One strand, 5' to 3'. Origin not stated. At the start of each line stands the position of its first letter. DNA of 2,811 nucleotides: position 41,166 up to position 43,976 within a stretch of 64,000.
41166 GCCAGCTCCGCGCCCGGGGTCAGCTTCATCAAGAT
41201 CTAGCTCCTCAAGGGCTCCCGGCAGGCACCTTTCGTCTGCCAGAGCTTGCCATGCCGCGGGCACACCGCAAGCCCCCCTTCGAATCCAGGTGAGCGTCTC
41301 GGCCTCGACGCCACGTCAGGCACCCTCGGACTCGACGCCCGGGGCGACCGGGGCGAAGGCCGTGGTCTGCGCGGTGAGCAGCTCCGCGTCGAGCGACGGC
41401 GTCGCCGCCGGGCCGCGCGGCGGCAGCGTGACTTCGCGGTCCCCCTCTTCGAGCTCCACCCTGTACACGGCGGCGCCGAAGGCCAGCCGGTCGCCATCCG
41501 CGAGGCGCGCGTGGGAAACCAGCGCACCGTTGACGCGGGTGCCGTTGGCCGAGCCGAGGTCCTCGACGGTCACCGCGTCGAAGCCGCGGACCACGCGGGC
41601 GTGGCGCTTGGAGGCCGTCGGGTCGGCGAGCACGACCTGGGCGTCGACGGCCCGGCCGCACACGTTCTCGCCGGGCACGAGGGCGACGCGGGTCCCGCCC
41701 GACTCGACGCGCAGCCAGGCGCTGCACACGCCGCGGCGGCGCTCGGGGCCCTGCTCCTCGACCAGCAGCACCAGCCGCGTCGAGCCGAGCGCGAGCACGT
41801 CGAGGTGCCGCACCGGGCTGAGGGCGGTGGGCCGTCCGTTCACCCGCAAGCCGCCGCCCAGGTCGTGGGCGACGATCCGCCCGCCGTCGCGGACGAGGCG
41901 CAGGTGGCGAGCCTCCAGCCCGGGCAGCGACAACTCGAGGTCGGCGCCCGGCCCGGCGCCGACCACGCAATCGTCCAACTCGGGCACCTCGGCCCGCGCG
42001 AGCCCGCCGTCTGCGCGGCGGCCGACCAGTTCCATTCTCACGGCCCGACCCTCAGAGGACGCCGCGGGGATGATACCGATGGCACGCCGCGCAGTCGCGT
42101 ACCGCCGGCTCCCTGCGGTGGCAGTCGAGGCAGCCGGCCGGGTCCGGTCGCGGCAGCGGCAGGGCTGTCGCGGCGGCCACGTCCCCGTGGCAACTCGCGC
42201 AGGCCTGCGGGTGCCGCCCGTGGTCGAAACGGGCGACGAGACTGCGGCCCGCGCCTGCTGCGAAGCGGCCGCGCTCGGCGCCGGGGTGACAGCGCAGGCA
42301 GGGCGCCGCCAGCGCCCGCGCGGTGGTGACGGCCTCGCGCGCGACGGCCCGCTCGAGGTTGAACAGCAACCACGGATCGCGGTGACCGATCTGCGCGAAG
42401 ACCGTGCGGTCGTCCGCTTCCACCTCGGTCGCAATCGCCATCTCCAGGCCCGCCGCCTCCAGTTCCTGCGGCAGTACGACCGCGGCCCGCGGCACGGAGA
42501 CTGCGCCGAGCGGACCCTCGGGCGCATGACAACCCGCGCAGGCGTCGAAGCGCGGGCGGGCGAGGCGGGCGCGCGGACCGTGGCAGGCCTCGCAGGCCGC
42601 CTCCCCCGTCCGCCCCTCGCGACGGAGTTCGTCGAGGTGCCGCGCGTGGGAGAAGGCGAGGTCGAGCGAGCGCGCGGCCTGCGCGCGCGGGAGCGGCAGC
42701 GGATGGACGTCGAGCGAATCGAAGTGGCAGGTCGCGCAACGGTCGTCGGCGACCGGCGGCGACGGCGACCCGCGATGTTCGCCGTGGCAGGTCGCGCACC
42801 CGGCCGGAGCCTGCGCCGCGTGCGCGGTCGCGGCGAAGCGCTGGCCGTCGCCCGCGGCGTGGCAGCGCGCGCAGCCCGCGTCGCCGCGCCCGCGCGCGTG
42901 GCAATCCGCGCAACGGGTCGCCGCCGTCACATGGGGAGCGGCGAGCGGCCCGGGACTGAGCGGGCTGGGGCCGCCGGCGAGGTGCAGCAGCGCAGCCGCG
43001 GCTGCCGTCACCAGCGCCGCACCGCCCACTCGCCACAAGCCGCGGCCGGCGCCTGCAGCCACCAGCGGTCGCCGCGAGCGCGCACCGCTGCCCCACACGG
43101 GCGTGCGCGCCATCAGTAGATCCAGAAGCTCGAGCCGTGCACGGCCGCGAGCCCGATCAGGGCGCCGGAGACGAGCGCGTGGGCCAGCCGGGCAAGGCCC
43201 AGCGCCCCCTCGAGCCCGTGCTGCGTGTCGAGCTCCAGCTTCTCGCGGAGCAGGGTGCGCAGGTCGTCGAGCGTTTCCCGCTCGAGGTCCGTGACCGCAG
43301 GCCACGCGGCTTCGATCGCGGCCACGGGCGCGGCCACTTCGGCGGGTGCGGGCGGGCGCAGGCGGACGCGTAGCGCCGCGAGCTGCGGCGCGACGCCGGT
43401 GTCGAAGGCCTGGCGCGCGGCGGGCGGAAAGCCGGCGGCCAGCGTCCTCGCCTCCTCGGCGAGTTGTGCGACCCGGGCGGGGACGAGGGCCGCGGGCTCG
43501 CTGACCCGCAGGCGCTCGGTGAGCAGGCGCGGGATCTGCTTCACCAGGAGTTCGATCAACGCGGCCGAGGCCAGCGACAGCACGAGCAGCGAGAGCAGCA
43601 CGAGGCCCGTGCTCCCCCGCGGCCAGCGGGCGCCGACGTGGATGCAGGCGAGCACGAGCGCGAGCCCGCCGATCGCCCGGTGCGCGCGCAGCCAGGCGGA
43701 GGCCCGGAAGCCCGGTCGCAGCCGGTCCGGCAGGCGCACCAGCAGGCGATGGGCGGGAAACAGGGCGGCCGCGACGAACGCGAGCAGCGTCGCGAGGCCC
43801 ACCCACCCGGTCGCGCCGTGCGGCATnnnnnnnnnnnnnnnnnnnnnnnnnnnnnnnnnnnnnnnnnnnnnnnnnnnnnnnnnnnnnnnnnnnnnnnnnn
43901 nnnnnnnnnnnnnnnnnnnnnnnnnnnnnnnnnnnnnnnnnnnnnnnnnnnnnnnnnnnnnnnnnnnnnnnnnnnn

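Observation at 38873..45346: Uncharacterised five-gene operon: cNMP-gated Fe-S protein, His-rich membrane protein, decahaem cytochrome c, double-FHA protein and atypical Clp ATPase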

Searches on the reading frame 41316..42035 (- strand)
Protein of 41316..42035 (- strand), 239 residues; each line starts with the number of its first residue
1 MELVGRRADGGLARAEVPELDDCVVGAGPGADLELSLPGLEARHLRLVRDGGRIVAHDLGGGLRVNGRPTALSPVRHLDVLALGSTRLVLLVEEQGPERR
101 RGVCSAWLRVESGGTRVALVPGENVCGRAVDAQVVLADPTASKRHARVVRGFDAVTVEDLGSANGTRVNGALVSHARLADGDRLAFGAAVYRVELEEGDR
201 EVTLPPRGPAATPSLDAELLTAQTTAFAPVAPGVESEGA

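Call 4: search_protein_families(library=pfam, proteins=[window:41316-42035:-], max_evalue=0.01)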
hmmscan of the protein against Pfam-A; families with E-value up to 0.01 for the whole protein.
window:41316-42035:- (239 aa): 2 families
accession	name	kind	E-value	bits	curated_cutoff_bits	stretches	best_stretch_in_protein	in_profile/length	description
PF00498.31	FHA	-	4.4e-22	78.7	20.7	2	125-187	2-67/67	FHA domain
PF16697.10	Yop-YscD_cpl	-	8.8e-21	74.4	33.2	2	114-193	9-90/94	Inner membrane component of T3SS, cytoplasmic domain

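Call 5: search_protein_families(library=ncbifam, proteins=[window:41316-42035:-], max_evalue=0.01)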
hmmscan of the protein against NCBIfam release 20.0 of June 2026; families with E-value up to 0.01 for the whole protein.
window:41316-42035:- (239 aa): 6 families
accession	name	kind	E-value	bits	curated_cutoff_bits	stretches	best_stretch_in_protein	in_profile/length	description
NF049868.1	FhaB_Rv0019c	equivalog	1e-15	58.1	125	1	113-189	77-154/158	FHA domain-containing protein FhaB/FipA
NF052573.1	HisKinEspAMyxo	equivalog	1.2e-15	56.6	1400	1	117-193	41-119/755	serine histidine kinase EspA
NF041660.2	oxygluDhInhib_OdhI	equivalog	3.7e-12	46.3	200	1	113-187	47-121/130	oxoglutarate dehydrogenase inhibitor Odhl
NF033760.1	gliding_GltG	equivalog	1.2e-08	34.1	650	1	127-204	29-107/650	adventurous gliding motility protein GltG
TIGR03354.1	VI_FHA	hypoth_equivalog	2.2e-07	31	120.25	1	126-205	28-113/420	type VI secretion system-associated FHA domain protein TagH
TIGR02500.1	type_III_yscD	equivalog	0.0073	15.3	86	0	114-158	12-56/413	type III secretion system inner membrane ring subunit SctD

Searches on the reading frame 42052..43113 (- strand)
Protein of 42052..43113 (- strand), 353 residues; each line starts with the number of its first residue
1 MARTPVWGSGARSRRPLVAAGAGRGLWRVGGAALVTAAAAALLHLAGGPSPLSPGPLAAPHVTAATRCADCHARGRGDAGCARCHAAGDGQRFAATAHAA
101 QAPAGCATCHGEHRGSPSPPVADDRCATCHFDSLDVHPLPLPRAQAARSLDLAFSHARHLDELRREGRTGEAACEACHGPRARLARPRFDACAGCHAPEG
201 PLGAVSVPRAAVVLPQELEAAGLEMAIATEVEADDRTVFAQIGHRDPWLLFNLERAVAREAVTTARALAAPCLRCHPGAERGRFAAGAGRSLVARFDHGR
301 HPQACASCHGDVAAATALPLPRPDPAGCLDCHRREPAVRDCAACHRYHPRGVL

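Call 4: search_protein_families(library=pfam, proteins=[window:42052-43113:-], max_evalue=0.01)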
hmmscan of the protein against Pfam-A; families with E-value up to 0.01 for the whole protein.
window:42052-43113:- (353 aa): 4 families
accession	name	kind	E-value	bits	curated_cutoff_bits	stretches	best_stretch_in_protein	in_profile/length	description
PF09699.15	Paired_CXXCH_1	-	8.1e-10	38.7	20.6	1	304-334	8-38/41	Doubled CXXCH motif (Paired_CXXCH_1)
PF14522.11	Cytochrome_C7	-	3.2e-09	36.9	24.8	1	295-346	2-67/67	Cytochrome c7 and related cytochrome c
PF02085.21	Cytochrom_CIII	-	7.5e-09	36.3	22.9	1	65-130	30-101/101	Class III cytochrome C family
PF14537.11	Cytochrom_c3_2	-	1.6e-06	28.9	25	1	101-196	4-78/79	Cytochrome c3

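Call 5: search_protein_families(library=ncbifam, proteins=[window:42052-43113:-], max_evalue=0.01)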
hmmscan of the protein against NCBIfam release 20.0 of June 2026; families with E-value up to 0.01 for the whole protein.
window:42052-43113:- (353 aa): 2 families
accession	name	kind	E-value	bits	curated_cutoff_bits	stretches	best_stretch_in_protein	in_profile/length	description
TIGR03508.1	decahem_SO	subfamily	2.7e-06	27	192.2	0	261-346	62-138/258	DmsE family decaheme c-type cytochrome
NF041028.1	decahem_GSU2203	exception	5.2e-05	22.6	325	0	264-340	96-163/317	GSU2203 family decaheme c-type cytochrome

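Call 54: search_solved_structures(query=window:42052-43113:-, max_evalue=1)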
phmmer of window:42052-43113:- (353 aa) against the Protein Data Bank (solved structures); distinct sequences matched with E-value up to 1: 4.
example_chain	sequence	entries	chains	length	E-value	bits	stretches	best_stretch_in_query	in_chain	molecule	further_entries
6f0k_A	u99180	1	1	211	0.084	15.3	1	295-335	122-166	Cytochrome c family protein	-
1ehj_A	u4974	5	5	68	0.13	14.8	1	295-345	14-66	CYTOCHROME C7 | CYTOCHROME C551.5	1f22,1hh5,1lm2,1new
1kwj_A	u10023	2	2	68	0.15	14.5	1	295-345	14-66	cytochrome c7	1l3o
28pb_A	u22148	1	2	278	0.8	12.1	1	79-145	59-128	Cytochrome c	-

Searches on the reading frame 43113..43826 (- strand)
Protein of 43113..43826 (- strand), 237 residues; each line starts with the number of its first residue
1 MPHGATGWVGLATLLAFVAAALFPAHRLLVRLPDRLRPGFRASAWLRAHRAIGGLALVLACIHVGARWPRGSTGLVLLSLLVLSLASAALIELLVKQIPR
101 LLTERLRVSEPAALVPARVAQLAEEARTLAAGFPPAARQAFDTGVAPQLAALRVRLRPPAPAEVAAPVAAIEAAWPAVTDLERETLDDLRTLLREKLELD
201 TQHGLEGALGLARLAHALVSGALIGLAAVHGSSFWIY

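Call 4: search_protein_families(library=pfam, proteins=[window:43113-43826:-], max_evalue=0.01)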
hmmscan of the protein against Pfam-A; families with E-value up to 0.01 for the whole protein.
window:43113-43826:- (237 aa): 0 families

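Call 5: search_protein_families(library=ncbifam, proteins=[window:43113-43826:-], max_evalue=0.01)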
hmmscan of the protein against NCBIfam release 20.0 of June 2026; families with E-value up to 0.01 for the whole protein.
window:43113-43826:- (237 aa): 0 families

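Call 13: find_homologous_proteins(query=window:43113-43826:-)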
Query window:43113-43826:- (237 aa): 8 proteins with E <= 0.001 among 8000 candidates.
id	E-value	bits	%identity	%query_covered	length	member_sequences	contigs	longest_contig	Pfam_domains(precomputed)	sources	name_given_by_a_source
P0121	3.5e-140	484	100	100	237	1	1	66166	-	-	-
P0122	3.5e-115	402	84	100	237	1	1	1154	-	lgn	-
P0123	3.4e-107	376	87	92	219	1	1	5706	-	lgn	-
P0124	3.1e-67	245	60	100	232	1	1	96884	-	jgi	jgi:hypothetical protein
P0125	6.6e-65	237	58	100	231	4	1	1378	-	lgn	-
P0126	1.1e-62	230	59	98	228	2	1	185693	-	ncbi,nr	ncbi:MAG: hypothetical protein KJ067_14855 [Vicinamibacteria bacterium]|nr:hypothetical protein [Vic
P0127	1.9e-9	56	33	80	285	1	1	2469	-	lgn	-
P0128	7.4e-9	54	33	80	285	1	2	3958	-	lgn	-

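Call 17: search_solved_structures(query=window:43113-43826:-, max_evalue=10)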
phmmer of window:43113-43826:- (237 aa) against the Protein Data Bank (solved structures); distinct sequences matched with E-value up to 10: 0.

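Call 41: predict_structure(alignment_id=A1)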
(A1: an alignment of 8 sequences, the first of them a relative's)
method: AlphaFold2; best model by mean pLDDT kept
length: 237 residues; sequences in the alignment: 8
mean_pLDDT: 77.1   pTM: 0.66
mean pLDDT of the five models: 77.1, 75.9, 75.4, 74.7, 72.4
residues with pLDDT >= 90: 69; 70-90: 97; 50-70: 47; < 50: 24
segments of 3 or more residues with pLDDT < 50: 29-40, 103-109, 235-237
pLDDT, mean of each block of 10 residues (from residue 1): 58 70 55 46 70 79 64 76 84 74 48 82 95 95 93 88 91 91 95 92 86 83 75 53
secondary structure, 60 per line:
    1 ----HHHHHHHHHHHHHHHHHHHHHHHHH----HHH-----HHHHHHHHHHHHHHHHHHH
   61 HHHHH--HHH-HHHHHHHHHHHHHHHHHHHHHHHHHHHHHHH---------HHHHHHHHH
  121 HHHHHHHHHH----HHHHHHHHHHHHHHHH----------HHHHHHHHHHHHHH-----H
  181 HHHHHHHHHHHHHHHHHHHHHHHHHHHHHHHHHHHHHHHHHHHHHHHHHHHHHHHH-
elements in order: H5-29 H42-65 H72-102 H112-130 H135-150 H161-174 H180-236

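Call 42: search_protein_representatives(alignment_id=A1)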
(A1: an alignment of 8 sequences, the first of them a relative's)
Query: 8 sequences, 234 profile positions. Proteins with E-value up to 0.001 (for the whole library): 1042; up to 1e-10: 303; up to 1e-30: 13. The best 150 are listed.
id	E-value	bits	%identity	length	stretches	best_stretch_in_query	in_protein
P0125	3.0e-110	384.0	-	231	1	1-234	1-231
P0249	7.1e-40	153.7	-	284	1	5-234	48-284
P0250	3.1e-39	151.6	-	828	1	6-234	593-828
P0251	3.4e-38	148.2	-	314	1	5-234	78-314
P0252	2.0e-36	142.4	-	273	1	8-233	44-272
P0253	2.4e-35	138.9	-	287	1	7-234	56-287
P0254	1.8e-34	136.1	-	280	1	3-233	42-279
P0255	6.9e-33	130.8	-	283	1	4-234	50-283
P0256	1.6e-32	129.7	-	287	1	9-234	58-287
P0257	3.1e-32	128.7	-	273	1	8-234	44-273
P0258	6.9e-32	127.6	-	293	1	4-234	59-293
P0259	7.3e-32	127.5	-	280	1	7-234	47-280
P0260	6.1e-31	124.5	-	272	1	7-234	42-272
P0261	1.9e-30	122.9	-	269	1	9-234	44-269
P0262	3.0e-30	122.2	-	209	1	35-234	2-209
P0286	1.7e-21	93.5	-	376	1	3-234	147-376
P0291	1.8e-20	90.2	-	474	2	107-234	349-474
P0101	1.5e-19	87.2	-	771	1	10-234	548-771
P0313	1.4e-16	77.5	-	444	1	5-234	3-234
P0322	3.9e-16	76.0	-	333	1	16-234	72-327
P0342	3.5e-15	72.9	-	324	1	40-230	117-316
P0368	3.6e-14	69.6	-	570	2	8-137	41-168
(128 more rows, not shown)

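Call 45: search_protein_families(library=pfam, alignment_id=A2, max_evalue=0.01)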
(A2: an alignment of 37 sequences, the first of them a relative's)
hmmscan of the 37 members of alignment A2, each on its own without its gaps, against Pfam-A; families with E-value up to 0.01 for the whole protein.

A. member 1, P0121 (237 aa): 0 families

B. families by the number of members that match (of 37 scanned): 18 families
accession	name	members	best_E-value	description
PF14358.11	DUF4405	8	2.6e-05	Domain of unknown function (DUF4405)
PF13187.11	Fer4_9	4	3.7e-12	4Fe-4S dicluster domain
PF12838.12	Fer4_7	4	6.5e-11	4Fe-4S dicluster domain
PF13237.11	Fer4_10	4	2.7e-08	4Fe-4S dicluster domain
PF00037.32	Fer4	4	1.2e-06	4Fe-4S binding domain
PF12797.12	Fer4_2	4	3.4e-06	4Fe-4S binding domain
PF14697.11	Fer4_21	4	1.3e-05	4Fe-4S dicluster domain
PF13247.11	Fer4_11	3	7.7e-09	4Fe-4S dicluster domain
PF12837.12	Fer4_6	3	3.6e-08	4Fe-4S binding domain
PF25160.1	LdpA_Fe-S-bd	3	6.4e-05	LdpA Fe-S cluster-binding domain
PF00027.35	cNMP_binding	2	3.8e-34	Cyclic nucleotide-binding domain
PF13183.11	Fer4_8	2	9e-05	4Fe-4S dicluster domain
PF13484.11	Fer4_16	1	2.6e-06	4Fe-4S double cluster binding domain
PF14537.11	Cytochrom_c3_2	1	0.0019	Cytochrome c3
PF10745.14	DUF2530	1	0.0036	Protein of unknown function (DUF2530)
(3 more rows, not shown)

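Call 46: fold_search(model_id=the predicted structure, library=pdb)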
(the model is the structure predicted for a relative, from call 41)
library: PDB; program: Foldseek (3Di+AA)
matches with E <= 10: 236; with E <= 0.001: 0
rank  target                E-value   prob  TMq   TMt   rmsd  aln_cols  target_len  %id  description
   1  2yfb_B                2.9e-01  0.72  0.34  0.34  11.5       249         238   13  X-ray structure of McpS ligand binding domain in complex with succinate (released 2012-04-18)
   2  6xz6_A                5.7e-01  0.44  0.29  0.31  20.4       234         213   13  Structure of the trypanosome brucei factor H receptor bound to domain D5 of bovine factor H (released 2020-03-25)
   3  3i9y                  5.9e-01  0.57  0.32  0.33   9.6       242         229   10  Crystal structure of the V. parahaemolyticus histidine kinase sensor TorS sensor domain (released 2009-10-06)
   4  7sqc_1J               6.2e-01  0.18  0.22  0.17  36.0       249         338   16  Ciliary C1 central pair apparatus isolated from Chlamydomonas reinhardtii (released 2022-04-13)
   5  4wpe                  7.5e-01  0.21  0.24  0.21  24.8       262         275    9  Crystal Structure of Hof1p F-BAR domain (released 2014-12-24)
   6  7sqc_1K               8.5e-01  0.14  0.20  0.15  35.4       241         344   14  Ciliary C1 central pair apparatus isolated from Chlamydomonas reinhardtii (released 2022-04-13)
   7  6w2v_A                8.9e-01  0.12  0.16  0.17  22.1       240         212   17  Junction 23, DHR14-DHR18 (released 2020-04-15)
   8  2yfa_B                9.4e-01  0.44  0.33  0.33  11.2       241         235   12  X-ray structure of McpS ligand binding domain in complex with malate (released 2012-04-18)
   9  7a27_GGG              9.8e-01  0.08  0.15  0.11  21.3       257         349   11  Structure of soluble SmhA crystal form 2 of the tripartite alpha-pore forming toxin, Smh, from Serratia marcescens. (released 2021-03-31)
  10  8uao_A                1.0e+00  0.11  0.17  0.18  20.9       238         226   17  DpHF18 filament (released 2024-04-10)
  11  7a27_AAA              1.1e+00  0.08  0.16  0.12  21.2       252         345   12  Structure of soluble SmhA crystal form 2 of the tripartite alpha-pore forming toxin, Smh, from Serratia marcescens. (released 2021-03-31)
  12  6w2v_B                1.2e+00  0.09  0.15  0.16  21.8       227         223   16  Junction 23, DHR14-DHR18 (released 2020-04-15)
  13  7sqc_1W               1.2e+00  0.12  0.21  0.19  28.8       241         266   13  Ciliary C1 central pair apparatus isolated from Chlamydomonas reinhardtii (released 2022-04-13)
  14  6w2w                  1.3e+00  0.15  0.18  0.19  21.6       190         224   17  Junction 24, DHR14-DHR18 (released 2020-04-15)
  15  5cwi                  1.3e+00  0.13  0.19  0.19  22.9       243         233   13  Crystal structure of de novo designed helical repeat protein DHR18 (released 2015-12-16)
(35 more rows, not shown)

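Call 64: search_protein_families(library=pfam, proteins=[P0250, P0291, P0313, P0368, P0286, P0342, P0322], max_evalue=0.001)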
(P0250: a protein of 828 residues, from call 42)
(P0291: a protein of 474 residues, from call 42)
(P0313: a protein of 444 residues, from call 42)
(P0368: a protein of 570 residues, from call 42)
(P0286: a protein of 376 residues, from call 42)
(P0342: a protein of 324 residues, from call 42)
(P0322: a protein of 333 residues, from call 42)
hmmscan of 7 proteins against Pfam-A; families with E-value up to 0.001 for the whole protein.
P0250 (828 aa): 10 families
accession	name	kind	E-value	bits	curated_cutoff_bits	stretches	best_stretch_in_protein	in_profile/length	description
PF00027.35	cNMP_binding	-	1.5e-29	102.2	27.5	2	257-345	2-89/89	Cyclic nucleotide-binding domain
PF13187.11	Fer4_9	-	3.3e-11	43.5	27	2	467-530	2-50/52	4Fe-4S dicluster domain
PF12838.12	Fer4_7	-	1e-09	39.1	27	2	434-480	2-51/52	4Fe-4S dicluster domain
PF13247.11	Fer4_11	-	2.9e-08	34.3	26.2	1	426-489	2-66/100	4Fe-4S dicluster domain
PF12837.12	Fer4_6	-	3.6e-08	33.4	25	1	459-481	1-23/24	4Fe-4S binding domain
PF13237.11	Fer4_10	-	9e-08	32.4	25.5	2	430-478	5-53/53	4Fe-4S dicluster domain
PF12797.12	Fer4_2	-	3.4e-06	27.1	24.5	1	460-479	3-22/22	4Fe-4S binding domain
PF00037.32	Fer4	-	9.9e-05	22.4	21.1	1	460-482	1-23/24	4Fe-4S binding domain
PF25160.1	LdpA_Fe-S-bd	-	0.00028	21.1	27.6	1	436-486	4-47/49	LdpA Fe-S cluster-binding domain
PF13183.11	Fer4_8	-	0.0006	20.7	27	0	466-530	4-67/68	4Fe-4S dicluster domain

P0291 (474 aa): 11 families
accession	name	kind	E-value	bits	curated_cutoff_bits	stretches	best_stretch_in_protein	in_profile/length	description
PF13187.11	Fer4_9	-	3.7e-12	46.5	27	2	155-220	2-51/52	4Fe-4S dicluster domain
PF12838.12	Fer4_7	-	6.5e-11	43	27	1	155-220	2-52/52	4Fe-4S dicluster domain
PF13237.11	Fer4_10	-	2.7e-08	34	25.5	1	150-217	4-53/53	4Fe-4S dicluster domain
PF13247.11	Fer4_11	-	3.3e-07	30.9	26.2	1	116-177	4-66/100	4Fe-4S dicluster domain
PF00037.32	Fer4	-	2.2e-06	27.7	21.1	1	150-171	3-24/24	4Fe-4S binding domain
PF13484.11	Fer4_16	-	2.6e-06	28.5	30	0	155-218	2-65/66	4Fe-4S double cluster binding domain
PF12837.12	Fer4_6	-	4e-06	27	25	1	147-170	1-24/24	4Fe-4S binding domain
PF14697.11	Fer4_21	-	3.1e-05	24.5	35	1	120-172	6-59/59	4Fe-4S dicluster domain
PF25160.1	LdpA_Fe-S-bd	-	6.4e-05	23.1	27.6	1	124-174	4-47/49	LdpA Fe-S cluster-binding domain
PF13183.11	Fer4_8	-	9e-05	23.4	27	0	154-219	4-67/68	4Fe-4S dicluster domain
PF12797.12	Fer4_2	-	0.00029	21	24.5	0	148-167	3-22/22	4Fe-4S binding domain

P0313 (444 aa): 0 families

P0368 (570 aa): 0 families

P0286 (376 aa): 8 families
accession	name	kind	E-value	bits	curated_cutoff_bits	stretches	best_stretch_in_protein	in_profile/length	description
PF12838.12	Fer4_7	-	2.1e-09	38.1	27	2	24-80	1-51/52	4Fe-4S dicluster domain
PF00037.32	Fer4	-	1.2e-06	28.5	21.1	1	18-40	1-23/24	4Fe-4S binding domain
PF13237.11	Fer4_10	-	2.6e-05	24.5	25.5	0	4-36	19-53/53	4Fe-4S dicluster domain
PF12797.12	Fer4_2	-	9.6e-05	22.6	24.5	1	18-37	3-22/22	4Fe-4S binding domain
PF14697.11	Fer4_21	-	0.00014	22.4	35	1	14-41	30-58/59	4Fe-4S dicluster domain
PF25160.1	LdpA_Fe-S-bd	-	0.00029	21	27.6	1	4-41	13-44/49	LdpA Fe-S cluster-binding domain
PF13187.11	Fer4_9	-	0.00037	20.9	27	0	3-37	11-49/52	4Fe-4S dicluster domain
PF12837.12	Fer4_6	-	0.00037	20.8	25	1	17-36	1-20/24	4Fe-4S binding domain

P0342 (324 aa): 0 families

P0322 (333 aa): 0 families

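Call 76: search_protein_families(library=pfam, proteins=[window:43113-43826:-], max_evalue=5)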
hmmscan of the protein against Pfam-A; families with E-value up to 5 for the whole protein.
window:43113-43826:- (237 aa): 2 families
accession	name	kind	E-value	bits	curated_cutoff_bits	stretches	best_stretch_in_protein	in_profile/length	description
PF13567.11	DUF4131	-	1.1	9.4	31.6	1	52-125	12-79/165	Domain of unknown function (DUF4131)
PF14358.11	DUF4405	-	2.3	9.3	26.7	1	41-68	39-66/66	Domain of unknown function (DUF4405)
